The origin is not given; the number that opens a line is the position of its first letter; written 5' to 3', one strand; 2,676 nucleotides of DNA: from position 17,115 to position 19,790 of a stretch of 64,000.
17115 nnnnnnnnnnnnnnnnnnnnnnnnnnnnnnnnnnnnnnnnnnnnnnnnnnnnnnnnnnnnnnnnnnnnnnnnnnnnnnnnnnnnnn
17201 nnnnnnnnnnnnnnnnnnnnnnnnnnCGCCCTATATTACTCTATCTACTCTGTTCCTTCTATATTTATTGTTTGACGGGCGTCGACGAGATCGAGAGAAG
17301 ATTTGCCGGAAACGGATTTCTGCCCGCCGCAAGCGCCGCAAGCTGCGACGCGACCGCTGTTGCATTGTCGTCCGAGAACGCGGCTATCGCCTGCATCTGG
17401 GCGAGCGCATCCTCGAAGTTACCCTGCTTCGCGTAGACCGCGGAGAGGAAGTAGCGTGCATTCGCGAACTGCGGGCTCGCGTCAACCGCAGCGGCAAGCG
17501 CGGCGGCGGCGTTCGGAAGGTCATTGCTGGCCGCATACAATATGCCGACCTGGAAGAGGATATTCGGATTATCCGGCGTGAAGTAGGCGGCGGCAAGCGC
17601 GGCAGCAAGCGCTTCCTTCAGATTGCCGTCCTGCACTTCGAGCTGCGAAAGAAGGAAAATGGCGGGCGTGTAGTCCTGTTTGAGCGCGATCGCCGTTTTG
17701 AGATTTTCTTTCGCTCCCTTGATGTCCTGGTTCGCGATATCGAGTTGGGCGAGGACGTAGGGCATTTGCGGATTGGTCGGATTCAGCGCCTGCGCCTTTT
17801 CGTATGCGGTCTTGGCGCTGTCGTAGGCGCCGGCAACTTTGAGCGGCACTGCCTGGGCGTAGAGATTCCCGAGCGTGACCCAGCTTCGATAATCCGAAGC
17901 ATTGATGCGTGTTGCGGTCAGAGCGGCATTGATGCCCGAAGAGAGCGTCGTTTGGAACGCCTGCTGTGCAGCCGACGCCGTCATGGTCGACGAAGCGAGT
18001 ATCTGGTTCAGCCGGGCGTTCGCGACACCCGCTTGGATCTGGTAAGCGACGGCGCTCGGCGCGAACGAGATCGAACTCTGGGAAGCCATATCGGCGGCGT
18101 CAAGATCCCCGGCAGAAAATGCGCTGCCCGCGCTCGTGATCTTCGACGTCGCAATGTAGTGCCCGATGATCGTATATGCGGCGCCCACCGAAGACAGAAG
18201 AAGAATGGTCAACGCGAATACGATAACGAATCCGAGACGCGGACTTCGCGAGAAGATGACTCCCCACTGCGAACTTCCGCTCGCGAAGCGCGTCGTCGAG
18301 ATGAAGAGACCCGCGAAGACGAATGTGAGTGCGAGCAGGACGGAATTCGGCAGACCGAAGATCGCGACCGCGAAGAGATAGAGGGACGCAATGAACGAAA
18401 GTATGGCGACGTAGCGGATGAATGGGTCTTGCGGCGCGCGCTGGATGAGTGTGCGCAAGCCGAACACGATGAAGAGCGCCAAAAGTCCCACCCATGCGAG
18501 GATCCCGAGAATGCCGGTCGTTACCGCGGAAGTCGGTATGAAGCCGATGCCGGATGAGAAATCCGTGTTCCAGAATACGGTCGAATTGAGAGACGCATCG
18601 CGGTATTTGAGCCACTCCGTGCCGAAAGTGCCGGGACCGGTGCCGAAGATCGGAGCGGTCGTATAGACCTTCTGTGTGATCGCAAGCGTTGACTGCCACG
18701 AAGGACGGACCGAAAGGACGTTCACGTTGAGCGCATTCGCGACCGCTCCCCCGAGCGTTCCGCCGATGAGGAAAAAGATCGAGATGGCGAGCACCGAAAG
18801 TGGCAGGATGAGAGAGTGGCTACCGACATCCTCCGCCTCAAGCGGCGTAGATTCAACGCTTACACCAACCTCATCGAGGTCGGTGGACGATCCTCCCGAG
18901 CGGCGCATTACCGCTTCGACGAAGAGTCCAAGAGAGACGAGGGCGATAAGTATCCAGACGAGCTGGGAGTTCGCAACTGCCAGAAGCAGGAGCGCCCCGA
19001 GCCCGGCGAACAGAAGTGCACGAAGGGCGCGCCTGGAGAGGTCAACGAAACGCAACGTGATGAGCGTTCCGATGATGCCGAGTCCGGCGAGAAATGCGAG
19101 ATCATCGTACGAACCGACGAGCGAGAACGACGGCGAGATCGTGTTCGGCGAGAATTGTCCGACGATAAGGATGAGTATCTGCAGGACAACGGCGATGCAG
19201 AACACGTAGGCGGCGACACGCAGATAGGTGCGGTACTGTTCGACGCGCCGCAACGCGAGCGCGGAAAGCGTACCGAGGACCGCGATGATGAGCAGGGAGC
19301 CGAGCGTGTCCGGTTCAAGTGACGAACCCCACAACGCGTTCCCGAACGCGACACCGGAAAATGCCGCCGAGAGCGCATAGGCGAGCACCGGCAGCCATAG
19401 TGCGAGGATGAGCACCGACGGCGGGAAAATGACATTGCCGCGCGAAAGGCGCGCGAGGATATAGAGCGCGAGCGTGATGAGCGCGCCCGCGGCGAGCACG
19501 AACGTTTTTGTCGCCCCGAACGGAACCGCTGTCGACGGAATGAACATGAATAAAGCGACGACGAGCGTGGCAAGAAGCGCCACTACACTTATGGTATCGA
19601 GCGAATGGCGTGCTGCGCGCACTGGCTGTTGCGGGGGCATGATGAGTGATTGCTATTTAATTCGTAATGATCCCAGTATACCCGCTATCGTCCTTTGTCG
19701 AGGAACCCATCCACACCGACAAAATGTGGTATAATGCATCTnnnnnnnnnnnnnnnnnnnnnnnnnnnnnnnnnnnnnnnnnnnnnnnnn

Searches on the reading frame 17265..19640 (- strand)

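Call 9: search_protein_families(library=pfam, proteins=[window:17265-19640:-], max_evalue=0.01)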
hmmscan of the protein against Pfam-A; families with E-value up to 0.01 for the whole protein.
window:17265-19640:- (791 aa): 10 families
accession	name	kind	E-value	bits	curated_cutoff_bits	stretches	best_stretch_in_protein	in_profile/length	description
PF14559.12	TPR_19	-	3e-13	50.3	25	3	703-768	2-66/68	Tetratricopeptide repeat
PF07719.23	TPR_2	-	1.1e-07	31.8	27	0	726-753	1-28/34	Tetratricopeptide repeat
PF13432.12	TPR_16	-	1.1e-06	29.3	32.7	1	699-758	4-63/65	Tetratricopeptide repeat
PF13414.12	TPR_11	-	1.9e-06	27.9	26.8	0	701-740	3-42/42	TPR repeat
PF23914.1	TPR_CcmH_CycH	-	8.7e-05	22.8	42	1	581-679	47-142/158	Cytochrome c-type biogenesis protein H TPR domain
PF13371.12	TPR_9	-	0.00014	22.2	35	1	670-728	7-65/73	Tetratricopeptide repeat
PF12895.13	ANAPC3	-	0.00023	21.8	27.2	0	604-680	3-78/82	Anaphase-promoting complex, cyclosome, subunit 3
PF13181.12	TPR_8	-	0.00039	20.8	25.7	0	604-623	15-34/34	Tetratricopeptide repeat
PF13428.12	TPR_14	-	0.00056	20.8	23.5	0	692-732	1-41/44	Tetratricopeptide repeat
PF24575.1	TPR_Slam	-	0.004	18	35.2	0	593-646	50-103/104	Surface lipoprotein assembly modifier, N-terminal TPR repeats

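Call 10: search_protein_families(library=phrogs, proteins=[window:17265-19640:-], max_evalue=0.01)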
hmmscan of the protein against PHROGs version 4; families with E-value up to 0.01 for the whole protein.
window:17265-19640:- (791 aa): 2 families
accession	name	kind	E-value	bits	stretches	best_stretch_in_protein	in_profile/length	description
phrog_7590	-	unknown function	1.7e-05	25.7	1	636-762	67-193/234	-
phrog_24039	-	unknown function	0.0019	17.6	0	666-768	558-660/780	-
